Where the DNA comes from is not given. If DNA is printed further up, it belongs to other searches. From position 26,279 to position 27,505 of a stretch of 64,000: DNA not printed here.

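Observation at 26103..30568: Translationally coupled four-gene helicase module in the island: divergent Hachiman-like or undescribed defence system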

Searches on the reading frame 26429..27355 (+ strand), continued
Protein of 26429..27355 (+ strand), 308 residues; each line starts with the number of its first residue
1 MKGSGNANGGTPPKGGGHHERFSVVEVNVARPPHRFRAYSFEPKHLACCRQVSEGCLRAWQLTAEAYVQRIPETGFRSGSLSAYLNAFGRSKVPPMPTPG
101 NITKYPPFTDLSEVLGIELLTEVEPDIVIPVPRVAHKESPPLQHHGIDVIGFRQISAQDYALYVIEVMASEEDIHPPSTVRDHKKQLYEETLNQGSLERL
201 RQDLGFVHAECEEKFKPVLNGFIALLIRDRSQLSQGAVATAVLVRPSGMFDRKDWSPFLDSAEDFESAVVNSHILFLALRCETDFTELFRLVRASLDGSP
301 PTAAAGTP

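Call 71: search_protein_families(library=padloc, proteins=[L010:853-1557:+, L010:2322-3257:-, L010:1667-2377:-, L009:5311-6774:-, L008:6833-7051:+, L008:7275-7535:+], max_evalue=0.001)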
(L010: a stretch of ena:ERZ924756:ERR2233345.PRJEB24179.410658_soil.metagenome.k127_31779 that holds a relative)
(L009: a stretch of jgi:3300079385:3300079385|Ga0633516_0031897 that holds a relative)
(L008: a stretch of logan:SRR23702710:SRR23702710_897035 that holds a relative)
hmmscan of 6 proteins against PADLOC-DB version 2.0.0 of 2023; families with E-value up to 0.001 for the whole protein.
L010:853-1557:+ (234 aa): 10 families
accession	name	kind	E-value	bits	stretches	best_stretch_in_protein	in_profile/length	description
PDLC00766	PycC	-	1.6e-89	297.3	1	1-233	1-230/232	Pycsar cyclase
PDLC02367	PycC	-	6.5e-87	288.7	1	1-233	1-225/226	-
PDLC02369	PycC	-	5.3e-26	89.7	1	5-222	7-218/248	-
PDLC02368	PycC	-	9.5e-21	72.5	1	7-231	9-230/234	-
PDLC00763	PycC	-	4.6e-15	53.7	1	20-201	27-213/268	Pycsar cyclase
PDLC00765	PycC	-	5.5e-10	36.9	1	44-201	258-417/477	Pycsar cyclase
PDLC02366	PycC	-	2.7e-08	31.2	1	68-192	76-197/486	-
PDLC00762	PycC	-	9.8e-08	29.3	1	68-179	78-191/508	Pycsar cyclase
PDLC02370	PycC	-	6.7e-06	23.7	1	47-146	85-186/340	-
PDLC00764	PycC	-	0.00018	18.6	1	45-133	96-189/449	Pycsar cyclase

L010:2322-3257:- (311 aa): 5 families
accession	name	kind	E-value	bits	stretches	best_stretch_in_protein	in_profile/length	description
PDLC01447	Cas4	-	5e-06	25.1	1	49-174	5-90/161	"CAS-I,CAS-II,CAS-III,CAS-IV,CAS-V,CAS-VI; acquisition_associated"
PDLC00943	Cas4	-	1.3e-05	23.2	0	55-175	7-107/180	CRISPR-associated protein Cas4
PDLC01250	Cas4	-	1.8e-05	23.1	0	51-175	3-99/168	"CAS-I,CAS-II,CAS-III,CAS-IV,CAS-V,CAS-VI; acquisition_associated"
PDLC01611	Cas4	-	0.00044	18.6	0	55-175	6-88/158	"CAS-I,CAS-II,CAS-III,CAS-IV,CAS-V,CAS-VI; acquisition_associated"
PDLC00944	Cas4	-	0.00061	18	0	53-102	5-51/177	Cas4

L010:1667-2377:- (236 aa): 3 families
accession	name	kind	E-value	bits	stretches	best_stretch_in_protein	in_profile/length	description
PDLC01247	DEDDh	-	2.3e-18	65.2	1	5-174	1-136/139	"CAS-I,CAS-II,CAS-III,CAS-IV,CAS-V,CAS-VI; associated"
PDLC05027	PDC-S48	-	1.7e-13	48.5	1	5-185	7-173/411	-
PDLC05028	PDC-S48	-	4.5e-05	20.2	1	5-123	21-121/512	-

L009:5311-6774:- (487 aa): 4 families
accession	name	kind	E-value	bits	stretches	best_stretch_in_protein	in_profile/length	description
PDLC03630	REase_MTase_IIG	-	2.9e-30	102.8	1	1-393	613-1009/1100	Type IIG restriction enzyme-methyltransferase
PDLC03580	REase_II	-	4.2e-17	59.3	1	1-466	624-1088/1112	Type II restriction enzyme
PDLC03604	REase_MTase_IIG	-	2.8e-07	27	1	176-315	685-832/1011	Type IIG restriction enzyme-methyltransferase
PDLC03226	MTase_II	-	0.00027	17.7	1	172-315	301-435/579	Type II methyltransferase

L008:6833-7051:+ (72 aa): 0 families

L008:7275-7535:+ (86 aa): 0 families

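Call 75: search_dna_similar(query=P0001, collection=plasmids, mode=protein, max_evalue=0.001, max_rows=10)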
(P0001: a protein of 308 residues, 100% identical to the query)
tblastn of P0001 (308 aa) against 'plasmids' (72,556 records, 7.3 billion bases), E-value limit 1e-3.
No match.

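Call 76: search_dna_similar(query=P0001, collection=phages, mode=protein, max_evalue=0.001, max_rows=10)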
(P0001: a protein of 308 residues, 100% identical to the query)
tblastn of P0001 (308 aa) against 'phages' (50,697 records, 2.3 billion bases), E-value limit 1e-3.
No match.

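Call 77: predict_structure(alignment_id=A3)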
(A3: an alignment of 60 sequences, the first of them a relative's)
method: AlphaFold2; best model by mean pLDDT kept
length: 1071 residues; sequences in the alignment: 60
mean_pLDDT: 90.5   pTM: 0.91
mean pLDDT of the five models: 90.5, 90.4, 88.2, 88.0, 87.9
residues with pLDDT >= 90: 744; 70-90: 301; 50-70: 21; < 50: 5
segments of 3 or more residues with pLDDT < 50: 1068-1071
pLDDT, mean of each block of 10 residues (from residue 1): 82 92 92 89 85 89 94 91 95 87 79 95 92 84 83 95 83 93 94 94 93 97 95 90 96 95 88 97 94 95 86 93 91 86 93 96 90 88 92 84 89 95 91 96 91 94 92 90 94 90 91 91 94 92 89 95 89 92 95 90 96 95 93 82 89 85 74 92 83 85 79 95 95 85 92 90 93 91 78 93 93 94 93 90 91 93 91 88 95 86 85 95 95 92 89 92 90 92 95 93 97 93 91 95 95 87 66 33
secondary structure, 60 per line:
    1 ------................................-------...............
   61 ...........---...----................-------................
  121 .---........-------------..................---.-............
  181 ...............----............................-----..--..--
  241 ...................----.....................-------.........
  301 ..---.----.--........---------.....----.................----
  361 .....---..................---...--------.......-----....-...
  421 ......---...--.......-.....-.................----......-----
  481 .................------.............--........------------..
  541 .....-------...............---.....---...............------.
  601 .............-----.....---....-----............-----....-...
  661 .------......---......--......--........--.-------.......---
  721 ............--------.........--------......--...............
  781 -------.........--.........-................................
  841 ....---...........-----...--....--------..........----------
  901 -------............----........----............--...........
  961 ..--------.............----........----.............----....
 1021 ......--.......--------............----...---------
elements in order (helices of 4 or more, strands of 3 or more residues): H7-38 H46-71 H82-97 H105-121 H125-132 H146-163 H169-195 H200-227 H241-259 H264-283 H292-302 H314-321 E331-335 H340-356 E361-365 H369-386 E390-392 H401-407 E413-416 H418-426 E435-441 H443-447 H449-465 E470-475 H481-492 E493-497 E504-516 E519-526 E539-545 H553-567 E571-575 H579-593 H600-613 H619-623 E627-630 H636-647 E653-656 H658-661 E668-673 E677-682 E685-690 H693-700 E711-717 H721-732 H741-749 H758-763 H766-780 H788-796 H799-807 H809-844 H848-858 H869-872 H881-890 H908-919 H924-931 H936-947 H950-962 H971-983 H988-995 H1000-1012 H1017-1026 H1029-1035 H1044-1055

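Call 79: fold_search(model_id=the predicted structure, library=pdb)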
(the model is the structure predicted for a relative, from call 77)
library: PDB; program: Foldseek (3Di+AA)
matches with E <= 10: 1114; with E <= 0.001: 575
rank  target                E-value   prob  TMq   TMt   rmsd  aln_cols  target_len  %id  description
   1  8vxa_A                8.5e-31  1.00  0.71  0.67   8.0      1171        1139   20  Structure of HamB-DNA complex, conformation 1, from the Escherichia coli Hachiman defense system (released 2024-03-13)
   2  8vx9_B                1.8e-29  1.00  0.72  0.66   8.1      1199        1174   19  Structure of HamAB apo complex from the Escherichia coli Hachiman defense system (released 2024-03-13)
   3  8vxy_B                3.6e-28  1.00  0.73  0.68   5.9      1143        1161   20  Structure of HamA(E138A,K140A)B-plasmid DNA complex from the Escherichia coli Hachiman defense system (released 2024-03-13)
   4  2zj8                  1.1e-24  1.00  0.51  0.74   6.9       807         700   20  Archaeal DNA helicase Hjm apo state in form 2 (released 2009-02-10)
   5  2zj5                  1.5e-24  1.00  0.48  0.73   7.1       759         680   20  Archaeal DNA helicase Hjm complexed with ADP in form 1 (released 2009-02-10)
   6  2va8_B                1.7e-24  1.00  0.49  0.73   7.7       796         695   20  DNA Repair Helicase Hel308 (released 2008-01-15)
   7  2va8_A                1.7e-24  1.00  0.48  0.71   8.1       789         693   20  DNA Repair Helicase Hel308 (released 2008-01-15)
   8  2zj2                  5.8e-24  1.00  0.48  0.76   6.9       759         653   20  Archaeal DNA helicase Hjm apo state in form 1 (released 2009-02-10)
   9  9b15_A                6.4e-23  1.00  0.47  0.70   7.0       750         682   22  Superfamily 2 helicase Hel308 containing the beta-hairpin from DNA pol theta helicase-like domain (released 2025-03-19)
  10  9b15_B                1.4e-22  1.00  0.47  0.70   7.5       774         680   21  Superfamily 2 helicase Hel308 containing the beta-hairpin from DNA pol theta helicase-like domain (released 2025-03-19)
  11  2p6r_A                5.8e-22  1.00  0.45  0.68   6.9       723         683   21  Crystal structure of superfamily 2 helicase Hel308 in complex with unwound DNA (released 2007-06-12)
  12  9bpa_A                7.1e-22  1.00  0.51  0.71   7.0       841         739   17  Human DNA polymerase theta helicase domain in complex with inhibitor AB25583, tetramer form (released 2024-08-28)
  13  9bh6_A                2.6e-21  1.00  0.50  0.67   7.5       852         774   17  Human DNA polymerase theta helicase domain tetramer in the apo form (released 2024-05-01)
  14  2p6u                  5.0e-21  1.00  0.44  0.66   6.9       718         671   21  Apo structure of the Hel308 superfamily 2 helicase (released 2007-06-12)
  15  5a9j_B                5.0e-21  1.00  0.50  0.65   7.4       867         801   18  Crystal structure of the Helicase domain of human DNA polymerase theta, apo-form (released 2015-12-16)
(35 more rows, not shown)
